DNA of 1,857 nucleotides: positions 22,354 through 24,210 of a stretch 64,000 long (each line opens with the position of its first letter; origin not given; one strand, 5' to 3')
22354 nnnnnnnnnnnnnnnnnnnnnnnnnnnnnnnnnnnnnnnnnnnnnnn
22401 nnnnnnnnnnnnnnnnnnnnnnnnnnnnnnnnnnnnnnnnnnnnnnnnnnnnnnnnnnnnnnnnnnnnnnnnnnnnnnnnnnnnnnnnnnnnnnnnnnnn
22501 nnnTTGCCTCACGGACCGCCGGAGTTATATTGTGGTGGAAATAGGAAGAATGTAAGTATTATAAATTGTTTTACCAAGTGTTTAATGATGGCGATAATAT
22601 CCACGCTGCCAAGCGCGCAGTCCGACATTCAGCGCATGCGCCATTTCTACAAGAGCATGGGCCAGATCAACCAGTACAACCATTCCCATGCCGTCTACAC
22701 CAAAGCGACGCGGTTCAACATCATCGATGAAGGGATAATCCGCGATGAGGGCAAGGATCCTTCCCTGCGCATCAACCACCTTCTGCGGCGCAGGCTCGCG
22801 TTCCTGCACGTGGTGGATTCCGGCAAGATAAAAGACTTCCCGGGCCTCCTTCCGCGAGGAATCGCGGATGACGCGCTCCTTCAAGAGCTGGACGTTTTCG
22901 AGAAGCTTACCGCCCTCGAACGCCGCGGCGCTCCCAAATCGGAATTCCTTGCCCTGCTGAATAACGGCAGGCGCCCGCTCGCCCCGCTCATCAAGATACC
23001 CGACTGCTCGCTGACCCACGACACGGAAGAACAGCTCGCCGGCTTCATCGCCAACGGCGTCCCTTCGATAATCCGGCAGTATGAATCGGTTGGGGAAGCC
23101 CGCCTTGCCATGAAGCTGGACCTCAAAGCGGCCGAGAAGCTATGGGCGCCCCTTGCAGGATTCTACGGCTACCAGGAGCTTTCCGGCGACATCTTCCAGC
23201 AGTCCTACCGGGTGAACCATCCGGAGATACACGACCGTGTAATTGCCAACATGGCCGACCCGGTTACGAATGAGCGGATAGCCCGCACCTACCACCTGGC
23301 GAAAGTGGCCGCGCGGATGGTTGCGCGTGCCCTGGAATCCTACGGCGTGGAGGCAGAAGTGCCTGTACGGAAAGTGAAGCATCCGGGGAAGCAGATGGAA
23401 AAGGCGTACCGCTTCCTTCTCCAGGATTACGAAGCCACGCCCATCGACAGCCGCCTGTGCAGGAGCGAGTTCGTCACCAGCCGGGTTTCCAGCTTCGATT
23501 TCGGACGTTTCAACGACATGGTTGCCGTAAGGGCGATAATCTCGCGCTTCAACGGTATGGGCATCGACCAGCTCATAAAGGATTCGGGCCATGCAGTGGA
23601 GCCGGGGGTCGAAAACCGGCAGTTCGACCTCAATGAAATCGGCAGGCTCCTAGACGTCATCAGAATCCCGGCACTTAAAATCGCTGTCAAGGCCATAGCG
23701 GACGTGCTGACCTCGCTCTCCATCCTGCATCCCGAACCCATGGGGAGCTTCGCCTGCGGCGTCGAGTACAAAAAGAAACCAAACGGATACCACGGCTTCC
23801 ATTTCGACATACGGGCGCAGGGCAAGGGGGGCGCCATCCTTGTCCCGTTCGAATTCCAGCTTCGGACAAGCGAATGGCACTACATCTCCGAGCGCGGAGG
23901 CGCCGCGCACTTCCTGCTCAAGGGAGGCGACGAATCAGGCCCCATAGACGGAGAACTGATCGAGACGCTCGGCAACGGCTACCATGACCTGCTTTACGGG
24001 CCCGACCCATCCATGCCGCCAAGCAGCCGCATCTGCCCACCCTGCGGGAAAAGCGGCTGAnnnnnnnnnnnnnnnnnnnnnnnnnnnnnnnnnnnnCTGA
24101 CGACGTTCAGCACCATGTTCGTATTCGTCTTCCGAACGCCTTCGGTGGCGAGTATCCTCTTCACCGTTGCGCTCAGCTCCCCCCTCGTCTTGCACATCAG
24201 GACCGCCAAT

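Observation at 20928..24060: Tandem pair of very divergent RelA/SpoT-homologue-like genes in an archaeon (degenerate HD + synthetase-like domain, no regulatory C-terminus)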

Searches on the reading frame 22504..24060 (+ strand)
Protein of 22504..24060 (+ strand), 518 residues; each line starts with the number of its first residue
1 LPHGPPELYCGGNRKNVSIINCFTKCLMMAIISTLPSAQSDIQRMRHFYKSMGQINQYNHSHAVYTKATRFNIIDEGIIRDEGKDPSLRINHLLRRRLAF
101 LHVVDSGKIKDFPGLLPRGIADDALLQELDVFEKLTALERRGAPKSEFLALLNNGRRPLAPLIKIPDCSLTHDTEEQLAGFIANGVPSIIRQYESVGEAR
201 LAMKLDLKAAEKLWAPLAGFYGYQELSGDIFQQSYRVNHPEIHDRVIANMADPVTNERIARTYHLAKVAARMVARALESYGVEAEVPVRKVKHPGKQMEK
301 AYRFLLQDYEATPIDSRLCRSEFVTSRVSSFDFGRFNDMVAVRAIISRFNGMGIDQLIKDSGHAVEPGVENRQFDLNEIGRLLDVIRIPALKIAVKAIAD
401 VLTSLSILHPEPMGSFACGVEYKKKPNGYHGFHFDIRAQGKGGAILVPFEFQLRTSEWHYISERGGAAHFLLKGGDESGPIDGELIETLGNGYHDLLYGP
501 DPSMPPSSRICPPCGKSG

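Call 3: search_protein_families(library=pfam, proteins=[window:22504-24060:+], max_evalue=10)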
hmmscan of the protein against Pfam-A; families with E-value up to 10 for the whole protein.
window:22504-24060:+ (518 aa): 1 family
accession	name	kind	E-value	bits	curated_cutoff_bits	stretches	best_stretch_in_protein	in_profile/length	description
PF04607.23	RelA_SpoT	-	1.8e-06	28.7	27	1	388-474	26-110/113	Region found in RelA / SpoT proteins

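Call 4: search_protein_families(library=ncbifam, proteins=[window:22504-24060:+], max_evalue=10)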
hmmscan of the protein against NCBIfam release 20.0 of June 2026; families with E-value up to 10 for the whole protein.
window:22504-24060:+ (518 aa): 3 families
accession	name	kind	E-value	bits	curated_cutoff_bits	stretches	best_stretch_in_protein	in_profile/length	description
TIGR00691.1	spoT_relA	subfamily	7.5e-06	24.5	499.2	2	387-476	234-320/687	RelA/SpoT family protein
NF008124.0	PRK10872.1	equivalog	2.7e-05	22.9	728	2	387-479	275-364/744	GTP diphosphokinase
NF008303.0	PRK11092.1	equivalog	0.027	12.7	947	1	424-479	298-348/702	bifunctional GTP diphosphokinase/guanosine-3',5'-bis pyrophosphate 3'-pyrophosphohydrolase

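Call 6: search_solved_structures(query=window:22504-24060:+, max_evalue=10, show_alignments=2)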
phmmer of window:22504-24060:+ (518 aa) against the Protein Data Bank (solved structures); distinct sequences matched with E-value up to 10: 10.
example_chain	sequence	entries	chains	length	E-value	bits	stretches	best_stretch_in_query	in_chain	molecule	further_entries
5iqr_8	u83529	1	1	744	2.8e-05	26.1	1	387-479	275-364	GTP pyrophosphokinase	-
5kps_A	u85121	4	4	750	2.9e-05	26.1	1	387-479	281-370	GTP pyrophosphokinase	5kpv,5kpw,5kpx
5l3p_z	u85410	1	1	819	3.8e-05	25.7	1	387-479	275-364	GTP pyrophosphokinase,GTP pyrophosphokinase,GTP pyrophosphokinase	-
8acu_A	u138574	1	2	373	6.9e-05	24.8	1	385-477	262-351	GTP pyrophosphokinase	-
6yxa_A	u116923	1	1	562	0.00015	23.7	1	385-478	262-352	GTP pyrophosphokinase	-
1vj7_A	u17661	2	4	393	0.0053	18.6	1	387-476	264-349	Bifunctional RELA/SPOT | Bifunctional (p)ppGpp synthase/hydrolase RelA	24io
7oiw_A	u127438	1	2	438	0.01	17.7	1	386-477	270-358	GTP pyrophosphokinase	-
5xnx_A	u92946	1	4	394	0.22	13.3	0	389-473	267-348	Bifunctional (p)ppGpp synthase/hydrolase RelA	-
8fr8_I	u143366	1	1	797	0.68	11.7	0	390-473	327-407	GTP pyrophosphokinase RelA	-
9jqm_B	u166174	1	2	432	1.3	10.7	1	263-365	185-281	Fatty-acid peroxygenase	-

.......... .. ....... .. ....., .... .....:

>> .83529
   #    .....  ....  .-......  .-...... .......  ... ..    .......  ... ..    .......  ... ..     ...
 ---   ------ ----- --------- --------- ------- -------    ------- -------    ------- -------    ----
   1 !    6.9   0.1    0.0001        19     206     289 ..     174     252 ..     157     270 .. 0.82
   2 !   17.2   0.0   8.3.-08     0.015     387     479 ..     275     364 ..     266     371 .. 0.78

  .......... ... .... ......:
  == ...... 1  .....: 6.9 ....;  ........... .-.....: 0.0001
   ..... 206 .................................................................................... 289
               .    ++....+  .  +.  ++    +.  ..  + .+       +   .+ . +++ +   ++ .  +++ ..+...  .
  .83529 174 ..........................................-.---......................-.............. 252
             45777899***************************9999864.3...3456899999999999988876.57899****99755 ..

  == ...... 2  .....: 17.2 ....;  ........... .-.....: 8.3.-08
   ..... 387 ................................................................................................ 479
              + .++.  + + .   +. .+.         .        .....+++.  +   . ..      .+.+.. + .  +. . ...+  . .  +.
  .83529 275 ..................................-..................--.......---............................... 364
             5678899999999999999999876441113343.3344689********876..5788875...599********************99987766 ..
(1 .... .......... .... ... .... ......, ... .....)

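Call 8: find_homologous_proteins(query=window:22504-24060:+)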
Query window:22504-24060:+ (518 aa): 14 proteins with E <= 0.001 among 8000 candidates.
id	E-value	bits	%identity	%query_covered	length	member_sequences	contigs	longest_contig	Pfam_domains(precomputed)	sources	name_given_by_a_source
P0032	0.0e+0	1119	100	95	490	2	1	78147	PF04607.24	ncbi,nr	ncbi:hypothetical protein L0Y65_02035 [Candidatus Micrarchaeota archaeon]|nr:hypothetical protein [C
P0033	3.7e-246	836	74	94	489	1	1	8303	PF04607.24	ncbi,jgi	jgi:hypothetical protein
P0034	4.6e-241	819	74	94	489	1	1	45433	PF04607.24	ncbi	ncbi:MAG: hypothetical protein V1861_00180 [Candidatus Micrarchaeota archaeon]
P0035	4.1e-220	750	69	91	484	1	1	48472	PF04607.24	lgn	-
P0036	1.1e-193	663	61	96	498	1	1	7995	PF04607.24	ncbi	-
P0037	1.6e-186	639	60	95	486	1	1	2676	PF04607.24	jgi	jgi:hypothetical protein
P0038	4.1e-183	628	60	91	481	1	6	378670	PF04607.24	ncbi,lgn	-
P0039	1.0e-177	610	58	90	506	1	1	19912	PF04607.24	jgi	jgi:hypothetical protein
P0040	9.6e-145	501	51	93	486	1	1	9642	PF04607.24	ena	-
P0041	2.4e-139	483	48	91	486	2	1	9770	PF04607.24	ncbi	-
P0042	7.0e-128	446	45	94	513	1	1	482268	PF04607.24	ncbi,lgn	ncbi:MAG: hypothetical protein U0R44_00670 [Candidatus Micrarchaeia archaeon]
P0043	2.6e-111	391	41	90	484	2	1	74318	PF04607.24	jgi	jgi:hypothetical protein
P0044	1.1e-104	369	40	94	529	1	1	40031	PF04607.24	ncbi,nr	ncbi:MAG TPA: hypothetical protein VLD37_03345 [Candidatus Bilamarchaeum sp.]|nr:hypothetical protei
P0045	3.7e-86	308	49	58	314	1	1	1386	PF04607.24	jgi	jgi:hypothetical protein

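Call 15: search_solved_structures(query=A2, max_evalue=1, show_alignments=2)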
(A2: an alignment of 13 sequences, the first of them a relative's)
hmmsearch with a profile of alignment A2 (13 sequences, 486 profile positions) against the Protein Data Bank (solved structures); distinct sequences matched with E-value up to 1: 13.
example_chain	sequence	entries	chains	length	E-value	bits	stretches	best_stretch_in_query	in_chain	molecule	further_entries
5iqr_8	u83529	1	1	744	3.7e-09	38.9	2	358-448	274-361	GTP pyrophosphokinase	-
5kps_A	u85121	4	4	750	3.8e-09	38.8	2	358-448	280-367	GTP pyrophosphokinase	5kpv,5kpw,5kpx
5l3p_z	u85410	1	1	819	5.2e-09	38.4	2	358-448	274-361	GTP pyrophosphokinase,GTP pyrophosphokinase,GTP pyrophosphokinase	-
8acu_A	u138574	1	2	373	2.1e-08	36.4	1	356-449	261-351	GTP pyrophosphokinase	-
6yxa_A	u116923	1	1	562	3.2e-08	35.8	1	357-475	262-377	GTP pyrophosphokinase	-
7oiw_A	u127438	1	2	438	1.2e-07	33.9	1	353-450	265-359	GTP pyrophosphokinase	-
1vj7_A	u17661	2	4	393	1.7e-07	33.4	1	395-447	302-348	Bifunctional RELA/SPOT | Bifunctional (p)ppGpp synthase/hydrolase RelA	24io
7ohg_A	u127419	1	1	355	3.2e-06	29.2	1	184-283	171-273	Guanosine-3',5'-bis(Diphosphate) 3'-pyrophosphohydrolase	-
6s2t_A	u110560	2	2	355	3.2e-06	29.2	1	184-283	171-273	(P)ppGpp synthetase I, SpoT/RelA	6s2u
6s2v_A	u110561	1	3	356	3.3e-06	29.2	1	184-283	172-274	(P)ppGpp synthetase I, SpoT/RelA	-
5xnx_A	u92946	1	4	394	5e-05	25.3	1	419-448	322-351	Bifunctional (p)ppGpp synthase/hydrolase RelA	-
8fr8_I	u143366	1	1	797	0.0002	23.2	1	419-447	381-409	GTP pyrophosphokinase RelA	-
9s6k_B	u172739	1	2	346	0.013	17.2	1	183-273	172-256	GTP pyrophosphokinase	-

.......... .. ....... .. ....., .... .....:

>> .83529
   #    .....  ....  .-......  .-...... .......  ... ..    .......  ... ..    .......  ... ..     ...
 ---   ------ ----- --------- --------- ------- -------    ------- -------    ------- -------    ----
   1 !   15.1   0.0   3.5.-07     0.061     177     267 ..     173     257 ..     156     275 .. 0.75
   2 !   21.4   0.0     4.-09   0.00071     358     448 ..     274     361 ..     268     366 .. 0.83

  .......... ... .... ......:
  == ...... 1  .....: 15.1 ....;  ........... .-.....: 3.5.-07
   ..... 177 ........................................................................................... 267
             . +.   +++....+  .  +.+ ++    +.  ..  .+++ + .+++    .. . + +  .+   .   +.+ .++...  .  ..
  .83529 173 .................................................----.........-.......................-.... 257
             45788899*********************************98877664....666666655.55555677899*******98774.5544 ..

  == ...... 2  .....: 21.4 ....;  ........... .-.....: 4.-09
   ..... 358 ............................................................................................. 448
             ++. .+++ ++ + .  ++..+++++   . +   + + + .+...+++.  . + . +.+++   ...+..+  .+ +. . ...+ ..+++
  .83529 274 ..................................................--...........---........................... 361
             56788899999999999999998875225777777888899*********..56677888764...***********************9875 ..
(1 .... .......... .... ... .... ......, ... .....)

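Call 27: predict_structure(alignment_id=A2)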
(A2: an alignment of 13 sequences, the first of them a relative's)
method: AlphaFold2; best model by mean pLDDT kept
length: 490 residues; sequences in the alignment: 13
mean_pLDDT: 84.8   pTM: 0.84
mean pLDDT of the five models: 84.8, 82.3, 81.6, 79.0, 78.9
residues with pLDDT >= 90: 265; 70-90: 160; 50-70: 28; < 50: 37
segments of 3 or more residues with pLDDT < 50: 1-4, 145-147, 439-450, 473-490
pLDDT, mean of each block of 10 residues (from residue 1): 61 94 90 95 92 88 93 91 81 86 92 84 81 92 63 80 88 89 88 87 93 95 94 95 97 96 93 93 90 91 92 96 93 89 93 95 96 92 86 86 93 81 93 67 45 66 71 40 30
secondary structure, 60 per line:
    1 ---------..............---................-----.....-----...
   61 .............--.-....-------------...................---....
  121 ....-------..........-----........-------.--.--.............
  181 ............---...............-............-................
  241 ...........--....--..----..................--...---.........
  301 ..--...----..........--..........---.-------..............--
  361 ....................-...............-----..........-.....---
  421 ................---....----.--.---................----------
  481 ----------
elements in order: H10-23 H27-42 H48-52 H58-73 H78-81 H95-113 H117-124 H132-141 H147-153 H168-192 H196-210 H212-223 H225-251 E254-257 H266-283 H292-302 E312-321 H326-333 E345-347 H348-357 H361-380 H382-385 E386-396 E402-411 H413-417 E421-427 H428-436 H440-443 H455-470

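Call 35: fold_search(model_id=the predicted structure, library=pdb)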
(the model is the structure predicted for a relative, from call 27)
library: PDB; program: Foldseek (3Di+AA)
matches with E <= 10: 98; with E <= 0.001: 19
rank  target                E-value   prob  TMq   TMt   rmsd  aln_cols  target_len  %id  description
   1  24io_A                4.0e-07  1.00  0.37  0.50  12.2       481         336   16  Crystal structure of the RelSeq N-terminal domain from Streptococcus equisimilis in complex with pppGpp (released 2026-03-18)
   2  7oiw_B                6.2e-07  1.00  0.36  0.50  12.5       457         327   14  Structure of S. aureus Rel catalytic domains in complex with pppGpp (released 2022-06-01)
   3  24io_B                8.7e-07  1.00  0.36  0.51  11.4       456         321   12  Crystal structure of the RelSeq N-terminal domain from Streptococcus equisimilis in complex with pppGpp (released 2026-03-18)
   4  6s2t                  1.2e-06  1.00  0.35  0.46  11.0       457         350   17  Structure of the N-terminal catalytic region of T. thermophilus Rel bound to ppGpp (released 2020-07-08)
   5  5iqr_8                1.6e-06  1.00  0.34  0.28  12.6       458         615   15  Structure of RelA bound to the 70S ribosome (released 2016-05-04)
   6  7oiw_A                2.0e-06  1.00  0.37  0.52  12.2       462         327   15  Structure of S. aureus Rel catalytic domains in complex with pppGpp (released 2022-06-01)
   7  6yxa                  2.1e-06  1.00  0.39  0.36  13.3       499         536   16  Structure of the bifunctional Rel enzyme from B. subtilis (released 2020-09-23)
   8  8acu_B                2.5e-06  1.00  0.40  0.56  11.2       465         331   16  Structure of Bacillus subtilis Rel in complex with DarB (released 2023-07-19)
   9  7qpr_D                9.9e-06  1.00  0.37  0.28  12.9       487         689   11  Structure of full length SpoT (released 2023-01-18)
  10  1vj7_A                1.0e-05  1.00  0.36  0.50  12.7       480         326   14  Crystal structure of the bifunctional catalytic fragment of RelSeq, the RelA/SpoT homolog from Streptococcus equisimil (released 2004-05-04)
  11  7qpr_B                1.2e-05  1.00  0.36  0.27  13.5       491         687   10  Structure of full length SpoT (released 2023-01-18)
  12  6s2v_A                1.2e-05  1.00  0.32  0.42  12.1       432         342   18  Structure of the N-terminal catalytic region of T. thermophilus Rel (released 2020-07-08)
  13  7qpr_A                2.6e-05  1.00  0.36  0.27  13.0       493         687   11  Structure of full length SpoT (released 2023-01-18)
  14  7qpr_C                2.8e-05  1.00  0.37  0.28  13.2       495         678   11  Structure of full length SpoT (released 2023-01-18)
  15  6s2v_C                5.4e-05  1.00  0.33  0.44  11.4       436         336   16  Structure of the N-terminal catalytic region of T. thermophilus Rel (released 2020-07-08)
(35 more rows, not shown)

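Call 64: search_protein_families(library=padloc, proteins=[window:22588-24060:+], max_evalue=0.01)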
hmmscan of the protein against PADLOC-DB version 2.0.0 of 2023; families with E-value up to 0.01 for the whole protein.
window:22588-24060:+ (490 aa): 0 families

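Call 74: find_encoding_contigs(protein=P0042, flank=8000, max_places=1)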
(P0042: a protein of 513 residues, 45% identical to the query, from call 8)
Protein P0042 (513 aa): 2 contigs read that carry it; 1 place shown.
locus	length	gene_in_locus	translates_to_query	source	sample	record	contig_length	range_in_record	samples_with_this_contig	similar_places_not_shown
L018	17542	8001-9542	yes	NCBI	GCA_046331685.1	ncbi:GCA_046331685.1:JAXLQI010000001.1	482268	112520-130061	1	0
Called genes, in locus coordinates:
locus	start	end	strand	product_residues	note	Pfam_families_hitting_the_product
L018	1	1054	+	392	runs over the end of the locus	-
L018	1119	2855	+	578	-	PF13522:GATase_6, PF13537:GATase_7, PF01380:SIS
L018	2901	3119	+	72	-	-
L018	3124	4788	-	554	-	PF13360:PQQ_2 (weak), PF13570:Beta-prop_ACSF4, PF01011:PQQ (faint), PF07774:EMC1_C (faint), PF25292:Beta-prop_CGLA (faint), PF13360:PQQ_2, PF13570:Beta-prop_ACSF4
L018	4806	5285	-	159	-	PF03946:Ribosomal_L11_N, PF00298:Ribosomal_L11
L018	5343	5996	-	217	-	PF00970:FAD_binding_6, PF00175:NAD_binding_1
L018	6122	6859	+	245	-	-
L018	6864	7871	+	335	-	PF01070:FMN_dh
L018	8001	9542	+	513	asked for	PF04607:RelA_SpoT (weak)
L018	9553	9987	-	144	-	PF13404:HTH_AsnC-type, PF13412:HTH_24, PF01037:AsnC_trans_reg, PF22482:AsnC_trans_reg_3 (weak)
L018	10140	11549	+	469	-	PF03951:Gln-synt_N, PF00120:Gln-synt_C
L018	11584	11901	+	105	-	-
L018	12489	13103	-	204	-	-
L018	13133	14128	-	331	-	PF01699:Na_Ca_ex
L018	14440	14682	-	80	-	-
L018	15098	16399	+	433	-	-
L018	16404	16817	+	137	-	PF01894:YjbQ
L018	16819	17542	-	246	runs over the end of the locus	PF01863:YgjP-like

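Call 75: find_encoding_contigs(protein=P0044, flank=7000, max_places=1)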
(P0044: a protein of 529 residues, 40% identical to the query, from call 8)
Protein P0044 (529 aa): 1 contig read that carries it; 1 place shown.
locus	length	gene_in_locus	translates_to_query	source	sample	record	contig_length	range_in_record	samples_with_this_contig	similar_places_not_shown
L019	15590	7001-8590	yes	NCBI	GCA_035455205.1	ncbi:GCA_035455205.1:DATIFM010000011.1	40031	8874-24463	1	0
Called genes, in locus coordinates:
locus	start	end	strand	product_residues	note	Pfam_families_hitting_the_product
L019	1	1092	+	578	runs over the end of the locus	PF13522:GATase_6, PF13537:GATase_7, PF01380:SIS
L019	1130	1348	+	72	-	-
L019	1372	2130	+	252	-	PF01497:Peripla_BP_2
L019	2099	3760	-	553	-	PF01011:PQQ (faint), PF13360:PQQ_2, PF13570:Beta-prop_ACSF4, PF07774:EMC1_C (faint), PF13360:PQQ_2, PF13570:Beta-prop_ACSF4, PF13360:PQQ_2 (weak)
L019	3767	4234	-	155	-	PF03946:Ribosomal_L11_N, PF00298:Ribosomal_L11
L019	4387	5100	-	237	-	PF00970:FAD_binding_6 (weak), PF00175:NAD_binding_1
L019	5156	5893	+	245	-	-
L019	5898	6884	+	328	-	PF01070:FMN_dh, PF01645:Glu_synthase (weak)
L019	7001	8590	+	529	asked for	PF04607:RelA_SpoT (weak)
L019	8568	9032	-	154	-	PF13404:HTH_AsnC-type, PF13412:HTH_24, PF18024:HTH_50 (weak), PF01047:MarR (faint), PF01037:AsnC_trans_reg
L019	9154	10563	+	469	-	PF03951:Gln-synt_N, PF00120:Gln-synt_C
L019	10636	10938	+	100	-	-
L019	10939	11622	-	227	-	PF02558:ApbA (weak), PF03807:F420_oxidored, PF07991:KARI_N (weak)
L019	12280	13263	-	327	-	PF01699:Na_Ca_ex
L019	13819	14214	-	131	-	-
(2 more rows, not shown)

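Call 76: find_encoding_contigs(protein=P0043, flank=7000, max_places=1)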
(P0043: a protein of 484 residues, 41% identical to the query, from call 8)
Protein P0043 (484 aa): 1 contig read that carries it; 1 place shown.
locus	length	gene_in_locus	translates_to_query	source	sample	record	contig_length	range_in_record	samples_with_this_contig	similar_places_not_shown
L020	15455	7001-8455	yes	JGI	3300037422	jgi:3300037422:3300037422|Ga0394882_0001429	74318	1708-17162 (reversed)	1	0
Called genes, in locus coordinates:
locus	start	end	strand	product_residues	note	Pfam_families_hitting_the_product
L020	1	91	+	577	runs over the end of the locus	PF13230:GATase_4 (weak), PF13522:GATase_6, PF13537:GATase_7, PF01380:SIS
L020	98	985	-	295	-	-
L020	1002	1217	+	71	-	-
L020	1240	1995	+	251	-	PF01497:Peripla_BP_2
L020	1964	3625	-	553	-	PF01011:PQQ (faint), PF13360:PQQ_2, PF13570:Beta-prop_ACSF4, PF13360:PQQ_2, PF13570:Beta-prop_ACSF4, PF13360:PQQ_2 (weak)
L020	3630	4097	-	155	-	PF03946:Ribosomal_L11_N, PF00298:Ribosomal_L11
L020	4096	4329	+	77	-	-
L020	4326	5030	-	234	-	PF00970:FAD_binding_6 (weak), PF00175:NAD_binding_1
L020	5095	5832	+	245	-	-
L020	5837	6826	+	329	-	PF01645:Glu_synthase (faint), PF01070:FMN_dh (weak)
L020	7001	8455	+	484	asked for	PF04607:RelA_SpoT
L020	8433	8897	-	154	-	PF13404:HTH_AsnC-type, PF13412:HTH_24, PF01037:AsnC_trans_reg, PF22482:AsnC_trans_reg_3 (weak)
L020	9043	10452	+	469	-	PF03951:Gln-synt_N, PF00120:Gln-synt_C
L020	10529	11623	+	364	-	PF03413:PepSY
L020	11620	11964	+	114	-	-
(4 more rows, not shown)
